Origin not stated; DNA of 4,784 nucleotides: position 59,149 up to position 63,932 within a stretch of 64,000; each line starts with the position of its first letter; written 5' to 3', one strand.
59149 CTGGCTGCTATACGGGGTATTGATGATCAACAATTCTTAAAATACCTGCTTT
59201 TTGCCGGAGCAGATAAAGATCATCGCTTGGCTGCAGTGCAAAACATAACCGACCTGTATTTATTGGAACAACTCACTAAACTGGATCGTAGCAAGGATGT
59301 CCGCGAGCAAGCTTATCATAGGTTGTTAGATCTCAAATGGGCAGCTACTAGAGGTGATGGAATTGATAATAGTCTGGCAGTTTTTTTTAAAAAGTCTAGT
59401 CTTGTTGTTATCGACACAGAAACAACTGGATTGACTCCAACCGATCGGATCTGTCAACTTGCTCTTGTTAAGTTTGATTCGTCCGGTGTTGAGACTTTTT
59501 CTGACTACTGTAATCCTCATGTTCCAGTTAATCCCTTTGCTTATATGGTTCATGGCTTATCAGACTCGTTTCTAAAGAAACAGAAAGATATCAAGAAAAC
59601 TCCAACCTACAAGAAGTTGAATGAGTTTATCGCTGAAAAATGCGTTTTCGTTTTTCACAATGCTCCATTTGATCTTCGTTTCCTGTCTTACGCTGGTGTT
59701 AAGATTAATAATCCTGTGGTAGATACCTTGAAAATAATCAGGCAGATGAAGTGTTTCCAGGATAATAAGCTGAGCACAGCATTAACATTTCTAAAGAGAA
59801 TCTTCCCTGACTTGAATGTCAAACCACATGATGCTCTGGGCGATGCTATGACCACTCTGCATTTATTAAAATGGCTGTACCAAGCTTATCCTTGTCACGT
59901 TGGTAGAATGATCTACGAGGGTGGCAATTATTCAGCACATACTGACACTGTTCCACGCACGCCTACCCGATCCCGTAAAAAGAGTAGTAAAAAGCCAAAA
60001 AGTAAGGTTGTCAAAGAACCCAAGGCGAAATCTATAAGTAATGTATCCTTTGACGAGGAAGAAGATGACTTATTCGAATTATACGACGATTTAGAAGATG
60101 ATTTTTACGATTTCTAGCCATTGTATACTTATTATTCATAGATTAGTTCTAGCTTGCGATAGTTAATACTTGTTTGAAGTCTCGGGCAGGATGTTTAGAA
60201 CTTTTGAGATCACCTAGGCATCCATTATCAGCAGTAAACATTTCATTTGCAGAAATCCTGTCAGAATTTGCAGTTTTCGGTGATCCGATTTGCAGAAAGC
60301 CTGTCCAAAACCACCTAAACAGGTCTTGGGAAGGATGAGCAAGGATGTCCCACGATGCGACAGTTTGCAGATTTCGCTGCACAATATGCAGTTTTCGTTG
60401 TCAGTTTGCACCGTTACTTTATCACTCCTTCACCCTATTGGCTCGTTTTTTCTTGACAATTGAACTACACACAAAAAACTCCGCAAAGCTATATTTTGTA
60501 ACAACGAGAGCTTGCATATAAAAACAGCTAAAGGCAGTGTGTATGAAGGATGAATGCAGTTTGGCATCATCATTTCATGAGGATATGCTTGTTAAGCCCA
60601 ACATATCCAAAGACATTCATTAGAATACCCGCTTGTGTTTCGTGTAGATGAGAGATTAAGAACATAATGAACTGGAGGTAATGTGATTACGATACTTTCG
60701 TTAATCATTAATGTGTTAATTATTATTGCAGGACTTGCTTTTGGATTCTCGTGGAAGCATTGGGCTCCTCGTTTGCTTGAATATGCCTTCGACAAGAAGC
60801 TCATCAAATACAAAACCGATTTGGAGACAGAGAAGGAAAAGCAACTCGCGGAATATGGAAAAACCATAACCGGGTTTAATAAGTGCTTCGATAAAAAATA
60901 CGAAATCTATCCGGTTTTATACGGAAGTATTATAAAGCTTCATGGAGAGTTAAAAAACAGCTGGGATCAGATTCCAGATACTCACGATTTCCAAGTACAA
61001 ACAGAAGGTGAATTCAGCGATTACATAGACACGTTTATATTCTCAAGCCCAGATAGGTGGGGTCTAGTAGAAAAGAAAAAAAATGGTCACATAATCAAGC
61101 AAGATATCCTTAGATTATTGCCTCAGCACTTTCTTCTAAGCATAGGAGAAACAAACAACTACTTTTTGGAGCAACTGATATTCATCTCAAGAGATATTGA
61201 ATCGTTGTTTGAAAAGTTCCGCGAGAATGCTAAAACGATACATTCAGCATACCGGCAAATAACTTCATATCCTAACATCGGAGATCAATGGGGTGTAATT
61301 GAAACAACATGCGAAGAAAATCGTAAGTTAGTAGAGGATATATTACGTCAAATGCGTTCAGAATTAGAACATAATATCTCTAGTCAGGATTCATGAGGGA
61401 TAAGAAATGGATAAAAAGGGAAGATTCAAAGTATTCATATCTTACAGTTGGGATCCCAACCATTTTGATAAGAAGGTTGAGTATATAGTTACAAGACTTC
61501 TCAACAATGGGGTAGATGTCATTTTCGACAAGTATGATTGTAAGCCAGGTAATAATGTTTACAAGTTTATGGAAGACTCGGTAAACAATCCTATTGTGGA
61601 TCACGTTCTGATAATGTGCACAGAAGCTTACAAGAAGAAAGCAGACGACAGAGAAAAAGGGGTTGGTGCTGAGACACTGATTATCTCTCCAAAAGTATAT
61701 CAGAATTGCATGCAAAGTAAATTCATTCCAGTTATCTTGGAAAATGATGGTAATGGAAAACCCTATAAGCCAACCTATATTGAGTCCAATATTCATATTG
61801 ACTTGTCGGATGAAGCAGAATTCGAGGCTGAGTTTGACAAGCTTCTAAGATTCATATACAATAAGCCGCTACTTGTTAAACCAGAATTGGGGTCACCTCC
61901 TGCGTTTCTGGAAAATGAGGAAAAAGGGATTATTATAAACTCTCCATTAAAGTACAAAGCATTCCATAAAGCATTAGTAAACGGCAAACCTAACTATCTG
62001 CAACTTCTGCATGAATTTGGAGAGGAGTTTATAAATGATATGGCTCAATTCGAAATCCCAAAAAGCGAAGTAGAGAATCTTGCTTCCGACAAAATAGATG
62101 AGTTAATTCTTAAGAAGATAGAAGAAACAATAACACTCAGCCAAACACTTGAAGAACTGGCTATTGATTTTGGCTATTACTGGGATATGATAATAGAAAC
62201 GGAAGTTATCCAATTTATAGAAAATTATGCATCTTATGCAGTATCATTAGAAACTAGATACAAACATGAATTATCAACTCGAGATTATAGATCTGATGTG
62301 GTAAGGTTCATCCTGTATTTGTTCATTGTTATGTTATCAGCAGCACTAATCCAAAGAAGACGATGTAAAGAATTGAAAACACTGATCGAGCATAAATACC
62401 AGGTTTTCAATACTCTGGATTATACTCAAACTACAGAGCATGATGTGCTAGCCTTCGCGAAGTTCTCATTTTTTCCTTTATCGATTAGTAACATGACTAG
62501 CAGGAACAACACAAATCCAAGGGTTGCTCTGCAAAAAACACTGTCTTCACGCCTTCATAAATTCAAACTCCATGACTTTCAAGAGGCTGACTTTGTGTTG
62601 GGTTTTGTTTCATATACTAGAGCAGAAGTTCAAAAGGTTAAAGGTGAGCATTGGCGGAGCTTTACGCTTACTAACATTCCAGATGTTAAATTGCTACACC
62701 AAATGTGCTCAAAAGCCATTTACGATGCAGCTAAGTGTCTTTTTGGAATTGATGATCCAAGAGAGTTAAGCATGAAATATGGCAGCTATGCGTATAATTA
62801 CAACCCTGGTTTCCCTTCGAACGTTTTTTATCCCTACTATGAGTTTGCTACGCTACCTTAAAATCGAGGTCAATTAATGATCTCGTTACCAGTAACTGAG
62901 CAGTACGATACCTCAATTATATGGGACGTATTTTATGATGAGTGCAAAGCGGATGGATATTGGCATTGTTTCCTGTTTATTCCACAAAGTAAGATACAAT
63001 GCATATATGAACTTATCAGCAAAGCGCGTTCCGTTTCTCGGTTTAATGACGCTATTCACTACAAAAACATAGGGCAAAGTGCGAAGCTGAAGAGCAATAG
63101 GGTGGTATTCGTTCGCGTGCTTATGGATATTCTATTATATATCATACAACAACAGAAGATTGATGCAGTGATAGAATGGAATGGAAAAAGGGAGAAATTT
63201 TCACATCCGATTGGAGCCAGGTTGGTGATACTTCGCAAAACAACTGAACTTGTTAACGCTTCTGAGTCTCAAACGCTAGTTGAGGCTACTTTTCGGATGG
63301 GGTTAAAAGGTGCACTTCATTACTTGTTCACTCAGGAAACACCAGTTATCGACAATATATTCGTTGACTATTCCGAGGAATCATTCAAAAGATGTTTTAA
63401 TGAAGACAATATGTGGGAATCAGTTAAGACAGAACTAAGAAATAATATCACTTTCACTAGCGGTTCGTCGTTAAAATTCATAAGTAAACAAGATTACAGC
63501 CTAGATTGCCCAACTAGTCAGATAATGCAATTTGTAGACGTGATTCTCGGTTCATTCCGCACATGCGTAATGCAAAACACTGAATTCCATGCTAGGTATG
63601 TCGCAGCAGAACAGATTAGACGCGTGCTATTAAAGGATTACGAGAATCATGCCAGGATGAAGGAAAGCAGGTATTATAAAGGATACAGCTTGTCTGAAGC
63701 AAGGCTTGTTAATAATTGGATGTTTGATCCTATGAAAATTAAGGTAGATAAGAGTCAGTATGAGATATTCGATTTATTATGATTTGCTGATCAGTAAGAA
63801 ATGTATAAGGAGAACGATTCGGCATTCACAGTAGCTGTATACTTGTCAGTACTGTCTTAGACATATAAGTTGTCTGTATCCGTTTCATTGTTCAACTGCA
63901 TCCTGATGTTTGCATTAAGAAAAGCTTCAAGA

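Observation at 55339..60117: Single polypeptide fusing a MrfA/YprA-like helicase (with DUF1998) to a MrfB-like DEDDh exonuclease through HEAT-like repeats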

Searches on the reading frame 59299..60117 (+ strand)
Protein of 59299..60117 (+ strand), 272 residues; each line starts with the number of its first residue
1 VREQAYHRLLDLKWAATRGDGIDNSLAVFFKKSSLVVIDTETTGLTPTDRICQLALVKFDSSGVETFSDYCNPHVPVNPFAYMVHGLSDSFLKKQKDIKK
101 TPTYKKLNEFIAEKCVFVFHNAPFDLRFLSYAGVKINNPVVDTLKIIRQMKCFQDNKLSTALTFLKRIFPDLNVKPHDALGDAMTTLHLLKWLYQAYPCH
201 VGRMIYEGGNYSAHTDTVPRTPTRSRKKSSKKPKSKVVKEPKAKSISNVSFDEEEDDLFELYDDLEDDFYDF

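Call 10: search_solved_structures(query=window:59299-60117:+, max_evalue=0.01, show_alignments=3)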
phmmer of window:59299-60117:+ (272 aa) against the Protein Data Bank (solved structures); distinct sequences matched with E-value up to 0.01: 10.
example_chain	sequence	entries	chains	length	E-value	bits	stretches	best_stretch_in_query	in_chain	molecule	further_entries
9qpc_A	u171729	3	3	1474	6.2e-11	45.5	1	31-206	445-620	DNA polymerase III PolC-type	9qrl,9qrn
8h18_A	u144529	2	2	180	2.2e-08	37.1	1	35-190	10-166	DnaQ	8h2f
2p1j_A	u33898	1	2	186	4.6e-08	36.1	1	30-187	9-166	DNA polymerase III polC-type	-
2gui_A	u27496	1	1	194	1.6e-05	27.7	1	35-137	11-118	DNA polymerase III epsilon subunit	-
1j53_A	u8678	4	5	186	1.7e-05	27.6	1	36-137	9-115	DNA polymerase III, epsilon chain | DNA polymerase III epsilon subunit | DNA POLYMERASE III SUBUNIT EPSILON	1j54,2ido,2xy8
5fku_D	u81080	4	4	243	3.6e-05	26.6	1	36-137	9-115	DNA POLYMERASE III SUBUNIT EPSILON | DNA POLYMERASE III EPSILON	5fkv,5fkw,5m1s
9qrf_A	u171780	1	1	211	0.00013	24.8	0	113-145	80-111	ancestor of diDNase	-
8zef_A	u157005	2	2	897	0.00018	24.3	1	35-191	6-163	3'-5' exonuclease DinG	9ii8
4czw_A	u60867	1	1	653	0.0062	19.2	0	94-191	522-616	PAB-DEPENDENT POLY(A)-SPECIFIC RIBONUCLEASE SUBUNIT PAN2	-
9f7d_A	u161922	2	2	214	0.0089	18.7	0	20-56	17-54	diDNase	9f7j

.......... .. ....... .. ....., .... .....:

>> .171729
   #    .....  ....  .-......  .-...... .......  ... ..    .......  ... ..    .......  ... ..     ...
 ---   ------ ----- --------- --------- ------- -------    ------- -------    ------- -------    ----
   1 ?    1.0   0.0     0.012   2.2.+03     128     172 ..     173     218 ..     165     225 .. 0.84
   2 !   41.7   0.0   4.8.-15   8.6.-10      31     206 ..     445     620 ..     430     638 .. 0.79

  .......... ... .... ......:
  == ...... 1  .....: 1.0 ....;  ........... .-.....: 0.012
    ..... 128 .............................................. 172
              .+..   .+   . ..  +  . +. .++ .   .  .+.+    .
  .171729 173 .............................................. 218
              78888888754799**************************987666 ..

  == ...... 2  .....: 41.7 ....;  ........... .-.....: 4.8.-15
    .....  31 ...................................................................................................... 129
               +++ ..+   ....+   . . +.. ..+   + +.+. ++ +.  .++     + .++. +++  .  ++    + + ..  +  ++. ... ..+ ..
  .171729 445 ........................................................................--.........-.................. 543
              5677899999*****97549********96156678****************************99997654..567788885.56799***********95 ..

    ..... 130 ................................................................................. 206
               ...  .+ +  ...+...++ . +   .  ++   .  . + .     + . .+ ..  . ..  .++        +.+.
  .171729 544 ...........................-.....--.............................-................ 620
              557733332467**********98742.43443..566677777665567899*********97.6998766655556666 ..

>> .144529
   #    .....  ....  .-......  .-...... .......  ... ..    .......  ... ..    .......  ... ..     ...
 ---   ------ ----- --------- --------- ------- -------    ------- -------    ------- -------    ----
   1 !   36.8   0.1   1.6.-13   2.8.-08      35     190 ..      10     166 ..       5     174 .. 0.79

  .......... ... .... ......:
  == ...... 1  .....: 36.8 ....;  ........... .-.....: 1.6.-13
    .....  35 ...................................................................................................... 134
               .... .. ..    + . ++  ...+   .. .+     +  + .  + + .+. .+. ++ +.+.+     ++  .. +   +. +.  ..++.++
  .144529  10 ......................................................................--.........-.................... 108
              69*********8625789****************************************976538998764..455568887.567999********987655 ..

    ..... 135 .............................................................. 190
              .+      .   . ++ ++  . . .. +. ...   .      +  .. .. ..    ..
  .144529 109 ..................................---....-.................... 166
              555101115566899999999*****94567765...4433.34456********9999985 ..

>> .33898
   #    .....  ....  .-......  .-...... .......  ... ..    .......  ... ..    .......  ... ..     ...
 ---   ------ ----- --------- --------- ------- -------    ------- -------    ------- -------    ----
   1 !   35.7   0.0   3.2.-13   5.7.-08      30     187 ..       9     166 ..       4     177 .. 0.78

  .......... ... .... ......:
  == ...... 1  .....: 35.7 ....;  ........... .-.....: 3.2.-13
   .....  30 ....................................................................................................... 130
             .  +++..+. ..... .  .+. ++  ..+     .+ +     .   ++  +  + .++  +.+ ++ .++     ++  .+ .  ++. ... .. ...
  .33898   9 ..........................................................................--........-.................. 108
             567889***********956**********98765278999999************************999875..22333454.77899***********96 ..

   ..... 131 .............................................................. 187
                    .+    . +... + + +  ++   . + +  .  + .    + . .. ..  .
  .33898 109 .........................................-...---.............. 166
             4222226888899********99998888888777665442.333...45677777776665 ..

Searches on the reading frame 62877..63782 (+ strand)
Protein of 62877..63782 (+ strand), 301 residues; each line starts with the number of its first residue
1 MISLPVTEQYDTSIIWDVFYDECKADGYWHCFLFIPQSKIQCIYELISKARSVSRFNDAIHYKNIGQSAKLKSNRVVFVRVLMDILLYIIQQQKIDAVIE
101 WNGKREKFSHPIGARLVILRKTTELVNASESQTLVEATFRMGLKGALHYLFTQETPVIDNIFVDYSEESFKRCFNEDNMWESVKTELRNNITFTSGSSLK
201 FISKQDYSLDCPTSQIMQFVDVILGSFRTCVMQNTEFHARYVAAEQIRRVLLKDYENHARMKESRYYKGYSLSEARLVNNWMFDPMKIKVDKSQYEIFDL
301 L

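Call 7: search_protein_families(library=pfam, proteins=[window:62877-63782:+], max_evalue=0.001)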
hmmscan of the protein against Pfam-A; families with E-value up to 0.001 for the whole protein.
window:62877-63782:+ (301 aa): 0 families

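Call 8: search_protein_families(library=ncbifam, proteins=[window:62877-63782:+], max_evalue=0.001)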
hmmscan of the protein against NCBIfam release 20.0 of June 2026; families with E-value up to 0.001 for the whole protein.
window:62877-63782:+ (301 aa): 0 families

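Call 75: search_protein_families(library=pfam, proteins=[window:62877-63782:+], max_evalue=1)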
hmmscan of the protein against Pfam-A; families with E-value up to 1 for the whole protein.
window:62877-63782:+ (301 aa): 1 family
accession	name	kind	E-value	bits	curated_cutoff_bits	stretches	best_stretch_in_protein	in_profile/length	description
PF24636.1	DUF7633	-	0.1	13.1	27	1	147-183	28-65/121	Domain of unknown function (DUF7633)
